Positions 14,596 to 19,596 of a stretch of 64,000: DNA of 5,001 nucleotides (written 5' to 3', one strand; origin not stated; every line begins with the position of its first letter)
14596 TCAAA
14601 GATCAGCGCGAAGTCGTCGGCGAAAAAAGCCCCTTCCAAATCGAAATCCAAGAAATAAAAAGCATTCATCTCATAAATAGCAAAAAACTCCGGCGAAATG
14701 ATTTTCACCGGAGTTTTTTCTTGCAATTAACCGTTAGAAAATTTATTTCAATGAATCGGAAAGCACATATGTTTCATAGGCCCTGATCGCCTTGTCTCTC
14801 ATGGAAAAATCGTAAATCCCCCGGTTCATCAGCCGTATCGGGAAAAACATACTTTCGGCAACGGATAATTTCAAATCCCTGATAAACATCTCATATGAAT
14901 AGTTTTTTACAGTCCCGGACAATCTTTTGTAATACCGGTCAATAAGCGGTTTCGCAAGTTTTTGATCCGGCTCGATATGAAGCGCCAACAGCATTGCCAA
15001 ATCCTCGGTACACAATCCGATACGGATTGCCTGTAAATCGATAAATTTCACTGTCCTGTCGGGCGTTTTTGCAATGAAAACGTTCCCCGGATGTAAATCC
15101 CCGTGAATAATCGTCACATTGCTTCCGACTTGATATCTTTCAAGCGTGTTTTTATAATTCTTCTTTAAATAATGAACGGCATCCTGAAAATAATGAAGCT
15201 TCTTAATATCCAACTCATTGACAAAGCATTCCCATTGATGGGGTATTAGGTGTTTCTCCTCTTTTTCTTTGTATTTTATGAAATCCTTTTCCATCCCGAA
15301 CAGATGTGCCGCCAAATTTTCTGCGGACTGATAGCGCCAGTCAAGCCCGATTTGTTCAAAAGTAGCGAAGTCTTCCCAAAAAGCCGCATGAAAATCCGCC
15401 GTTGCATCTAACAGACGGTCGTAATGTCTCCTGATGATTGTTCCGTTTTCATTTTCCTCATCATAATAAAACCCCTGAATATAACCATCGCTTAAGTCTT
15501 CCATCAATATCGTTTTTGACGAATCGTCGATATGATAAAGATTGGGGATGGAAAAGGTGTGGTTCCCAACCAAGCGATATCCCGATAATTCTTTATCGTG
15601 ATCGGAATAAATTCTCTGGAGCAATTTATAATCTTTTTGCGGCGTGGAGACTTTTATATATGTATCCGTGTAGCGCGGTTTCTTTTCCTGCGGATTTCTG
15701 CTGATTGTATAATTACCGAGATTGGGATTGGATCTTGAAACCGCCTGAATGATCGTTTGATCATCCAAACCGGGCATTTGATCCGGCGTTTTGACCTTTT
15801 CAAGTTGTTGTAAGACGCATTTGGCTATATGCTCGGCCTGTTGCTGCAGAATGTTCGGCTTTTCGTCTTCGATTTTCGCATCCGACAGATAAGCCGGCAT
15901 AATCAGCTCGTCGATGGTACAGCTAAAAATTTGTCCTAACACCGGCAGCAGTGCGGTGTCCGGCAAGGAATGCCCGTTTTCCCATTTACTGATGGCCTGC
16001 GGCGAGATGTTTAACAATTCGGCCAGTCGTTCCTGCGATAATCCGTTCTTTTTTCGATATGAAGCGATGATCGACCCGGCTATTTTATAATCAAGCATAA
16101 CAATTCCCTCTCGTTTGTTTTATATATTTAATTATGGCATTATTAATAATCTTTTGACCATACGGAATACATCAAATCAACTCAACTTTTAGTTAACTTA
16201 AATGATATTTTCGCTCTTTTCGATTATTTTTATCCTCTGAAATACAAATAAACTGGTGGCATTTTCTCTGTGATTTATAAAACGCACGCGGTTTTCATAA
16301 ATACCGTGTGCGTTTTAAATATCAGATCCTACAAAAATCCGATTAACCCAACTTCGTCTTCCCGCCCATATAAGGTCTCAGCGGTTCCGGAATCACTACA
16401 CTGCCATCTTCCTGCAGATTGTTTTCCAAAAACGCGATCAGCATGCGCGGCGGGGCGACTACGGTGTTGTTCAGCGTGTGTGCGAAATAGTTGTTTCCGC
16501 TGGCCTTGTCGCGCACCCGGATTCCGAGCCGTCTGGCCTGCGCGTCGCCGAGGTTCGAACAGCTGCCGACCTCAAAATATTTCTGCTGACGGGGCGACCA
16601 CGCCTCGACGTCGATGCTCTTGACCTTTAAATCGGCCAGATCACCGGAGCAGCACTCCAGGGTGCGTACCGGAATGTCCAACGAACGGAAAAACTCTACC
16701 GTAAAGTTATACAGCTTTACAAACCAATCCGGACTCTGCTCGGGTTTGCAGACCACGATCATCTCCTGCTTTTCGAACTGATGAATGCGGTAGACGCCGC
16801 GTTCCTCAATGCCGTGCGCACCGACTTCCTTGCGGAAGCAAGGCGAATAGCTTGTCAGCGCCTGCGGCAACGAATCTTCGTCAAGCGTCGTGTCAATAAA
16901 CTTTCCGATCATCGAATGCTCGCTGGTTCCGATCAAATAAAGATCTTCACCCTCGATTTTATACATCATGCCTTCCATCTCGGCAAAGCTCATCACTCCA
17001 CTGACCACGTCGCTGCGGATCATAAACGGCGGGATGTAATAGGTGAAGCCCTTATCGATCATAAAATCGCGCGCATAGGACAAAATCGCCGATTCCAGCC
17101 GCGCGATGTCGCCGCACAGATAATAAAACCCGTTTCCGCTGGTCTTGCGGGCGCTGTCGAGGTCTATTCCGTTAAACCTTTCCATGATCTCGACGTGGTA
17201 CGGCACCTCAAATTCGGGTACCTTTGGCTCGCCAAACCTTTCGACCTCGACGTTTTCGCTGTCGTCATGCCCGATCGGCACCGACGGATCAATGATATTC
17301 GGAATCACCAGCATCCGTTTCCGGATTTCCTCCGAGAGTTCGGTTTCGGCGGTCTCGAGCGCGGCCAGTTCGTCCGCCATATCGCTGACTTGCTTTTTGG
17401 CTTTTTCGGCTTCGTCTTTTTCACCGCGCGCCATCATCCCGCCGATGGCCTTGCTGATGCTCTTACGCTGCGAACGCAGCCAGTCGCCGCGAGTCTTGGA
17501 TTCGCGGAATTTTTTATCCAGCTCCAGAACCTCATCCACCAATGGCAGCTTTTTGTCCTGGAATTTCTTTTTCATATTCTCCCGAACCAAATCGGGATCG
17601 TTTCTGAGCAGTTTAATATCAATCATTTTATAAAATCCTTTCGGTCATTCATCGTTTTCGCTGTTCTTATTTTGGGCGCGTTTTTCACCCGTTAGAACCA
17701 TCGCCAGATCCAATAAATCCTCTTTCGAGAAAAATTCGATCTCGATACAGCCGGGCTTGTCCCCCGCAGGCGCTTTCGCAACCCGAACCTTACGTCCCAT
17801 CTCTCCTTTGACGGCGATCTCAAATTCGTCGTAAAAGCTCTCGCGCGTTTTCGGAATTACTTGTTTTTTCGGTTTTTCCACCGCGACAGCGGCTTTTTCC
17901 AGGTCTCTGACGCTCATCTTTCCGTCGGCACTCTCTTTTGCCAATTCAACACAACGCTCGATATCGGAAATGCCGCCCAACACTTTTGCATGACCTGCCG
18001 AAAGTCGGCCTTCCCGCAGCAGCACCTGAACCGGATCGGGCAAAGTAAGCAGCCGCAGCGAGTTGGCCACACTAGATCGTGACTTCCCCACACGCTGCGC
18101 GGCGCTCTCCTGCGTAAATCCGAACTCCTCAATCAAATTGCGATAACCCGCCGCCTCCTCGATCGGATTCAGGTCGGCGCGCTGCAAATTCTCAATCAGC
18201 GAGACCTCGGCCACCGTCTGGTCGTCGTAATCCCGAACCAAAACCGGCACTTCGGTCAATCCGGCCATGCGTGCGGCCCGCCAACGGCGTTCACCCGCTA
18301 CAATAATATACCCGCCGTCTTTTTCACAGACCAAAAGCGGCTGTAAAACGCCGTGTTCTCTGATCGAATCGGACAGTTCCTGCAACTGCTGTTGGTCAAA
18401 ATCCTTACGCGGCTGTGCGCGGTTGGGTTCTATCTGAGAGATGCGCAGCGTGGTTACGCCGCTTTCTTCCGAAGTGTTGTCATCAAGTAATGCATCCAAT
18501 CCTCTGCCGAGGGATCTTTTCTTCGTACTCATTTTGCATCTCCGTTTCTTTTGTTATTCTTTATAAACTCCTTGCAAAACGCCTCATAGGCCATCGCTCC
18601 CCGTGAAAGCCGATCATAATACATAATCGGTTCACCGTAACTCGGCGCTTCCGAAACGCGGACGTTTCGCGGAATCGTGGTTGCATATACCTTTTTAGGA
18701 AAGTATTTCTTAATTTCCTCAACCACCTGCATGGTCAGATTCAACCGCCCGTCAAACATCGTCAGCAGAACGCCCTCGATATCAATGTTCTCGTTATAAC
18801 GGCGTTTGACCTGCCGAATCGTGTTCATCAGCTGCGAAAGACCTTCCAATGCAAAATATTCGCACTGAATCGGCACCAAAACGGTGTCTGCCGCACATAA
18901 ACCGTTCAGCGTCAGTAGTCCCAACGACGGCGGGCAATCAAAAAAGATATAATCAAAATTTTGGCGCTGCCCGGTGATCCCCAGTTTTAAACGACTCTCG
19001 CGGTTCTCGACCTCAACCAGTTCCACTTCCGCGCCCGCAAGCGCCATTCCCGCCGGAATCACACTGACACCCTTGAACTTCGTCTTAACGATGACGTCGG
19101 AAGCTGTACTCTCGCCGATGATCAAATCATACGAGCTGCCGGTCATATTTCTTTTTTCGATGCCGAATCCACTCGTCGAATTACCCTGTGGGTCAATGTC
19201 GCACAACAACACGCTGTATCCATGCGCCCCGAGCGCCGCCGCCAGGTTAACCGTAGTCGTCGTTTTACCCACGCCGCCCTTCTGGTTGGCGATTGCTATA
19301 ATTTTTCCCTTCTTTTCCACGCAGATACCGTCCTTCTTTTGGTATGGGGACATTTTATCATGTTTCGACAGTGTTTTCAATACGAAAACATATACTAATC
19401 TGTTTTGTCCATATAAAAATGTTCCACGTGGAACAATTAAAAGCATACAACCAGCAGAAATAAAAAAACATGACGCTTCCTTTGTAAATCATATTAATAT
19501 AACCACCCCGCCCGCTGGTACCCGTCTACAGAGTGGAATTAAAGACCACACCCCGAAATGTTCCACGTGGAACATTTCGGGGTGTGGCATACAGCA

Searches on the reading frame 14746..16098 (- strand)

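Call 92: search_protein_families(library=pfam, proteins=[window:14746-16098:-], max_evalue=0.00001)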
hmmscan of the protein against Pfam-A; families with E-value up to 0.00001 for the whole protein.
window:14746-16098:- (451 aa): 5 families
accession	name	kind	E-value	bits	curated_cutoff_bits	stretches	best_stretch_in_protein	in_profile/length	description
PF01381.28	HTH_3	-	1.4e-13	51.1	23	1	11-65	1-55/55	Helix-turn-helix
PF02958.26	EcKL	-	7.8e-13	48.8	22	1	174-401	71-293/294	Ecdysteroid kinase-like family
PF01636.29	APH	-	1.7e-10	41.5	23.2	1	303-389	142-229/239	Phosphotransferase enzyme family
PF12844.13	HTH_19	-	3.5e-07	30.5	30.2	1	9-52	2-45/64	Helix-turn-helix domain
PF13560.12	HTH_31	-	6.4e-07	30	27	1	12-54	7-50/64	Helix-turn-helix domain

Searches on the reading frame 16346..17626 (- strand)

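Call 92: search_protein_families(library=pfam, proteins=[window:16346-17626:-], max_evalue=0.00001)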
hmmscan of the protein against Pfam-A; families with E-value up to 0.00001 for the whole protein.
window:16346-17626:- (427 aa): 2 families
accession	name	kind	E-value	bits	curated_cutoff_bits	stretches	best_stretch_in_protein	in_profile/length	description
PF00587.30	tRNA-synt_2b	-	1e-30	107.6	29.3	1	226-403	8-179/179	tRNA synthetase class II core domain (G, H, P, S and T)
PF02403.27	Seryl_tRNA_N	-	2.6e-25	89.2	28.2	1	1-111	1-107/108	Seryl-tRNA synthetase N-terminal domain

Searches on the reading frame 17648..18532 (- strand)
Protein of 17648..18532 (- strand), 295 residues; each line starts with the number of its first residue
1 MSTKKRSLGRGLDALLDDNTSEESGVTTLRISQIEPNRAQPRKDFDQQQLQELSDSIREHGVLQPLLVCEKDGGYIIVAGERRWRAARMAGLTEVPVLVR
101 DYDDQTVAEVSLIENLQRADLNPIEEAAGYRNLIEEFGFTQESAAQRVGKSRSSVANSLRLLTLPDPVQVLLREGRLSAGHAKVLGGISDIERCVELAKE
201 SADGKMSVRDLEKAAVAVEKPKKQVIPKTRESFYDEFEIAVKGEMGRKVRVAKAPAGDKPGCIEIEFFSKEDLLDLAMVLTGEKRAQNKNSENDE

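Call 92: search_protein_families(library=pfam, proteins=[window:17648-18532:-], max_evalue=0.00001)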
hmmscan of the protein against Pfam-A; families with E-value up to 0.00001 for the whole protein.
window:17648-18532:- (295 aa): 2 families
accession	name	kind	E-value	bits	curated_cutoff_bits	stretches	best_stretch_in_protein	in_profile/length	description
PF17762.8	HTH_ParB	-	4.8e-34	117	22.6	1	120-216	2-98/102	ParB HTH domain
PF02195.25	ParB_N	-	7.9e-34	116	26.3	1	26-117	3-95/95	ParB N-terminal domain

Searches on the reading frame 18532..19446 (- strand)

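Call 92: search_protein_families(library=pfam, proteins=[window:18532-19446:-], max_evalue=0.00001)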
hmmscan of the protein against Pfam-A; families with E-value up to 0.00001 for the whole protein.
window:18532-19446:- (305 aa): 6 families
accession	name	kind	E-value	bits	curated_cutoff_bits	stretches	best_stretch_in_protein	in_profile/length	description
PF13614.12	AAA_31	-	2.6e-65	220.1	27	1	48-223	2-177/177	AAA domain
PF01656.29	CbiA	-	6.2e-32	110.6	25.4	1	50-274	1-125/125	CobQ/CobB/MinD/ParA nucleotide binding domain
PF09140.17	MipZ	-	1.8e-12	47.6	20.7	1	49-215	2-151/262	ATPase MipZ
PF10609.15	ParA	-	3.9e-12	46.6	27.1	1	48-176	4-124/246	NUBPL iron-transfer P-loop NTPase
PF00142.24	Fer4_NifH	-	9.7e-10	38.8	25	1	55-299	7-249/271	4Fe-4S iron sulfur cluster binding proteins, NifH/frxC family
PF06564.18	CBP_BcsQ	-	3.5e-09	37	21.3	1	48-195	2-147/234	Cellulose biosynthesis protein BcsQ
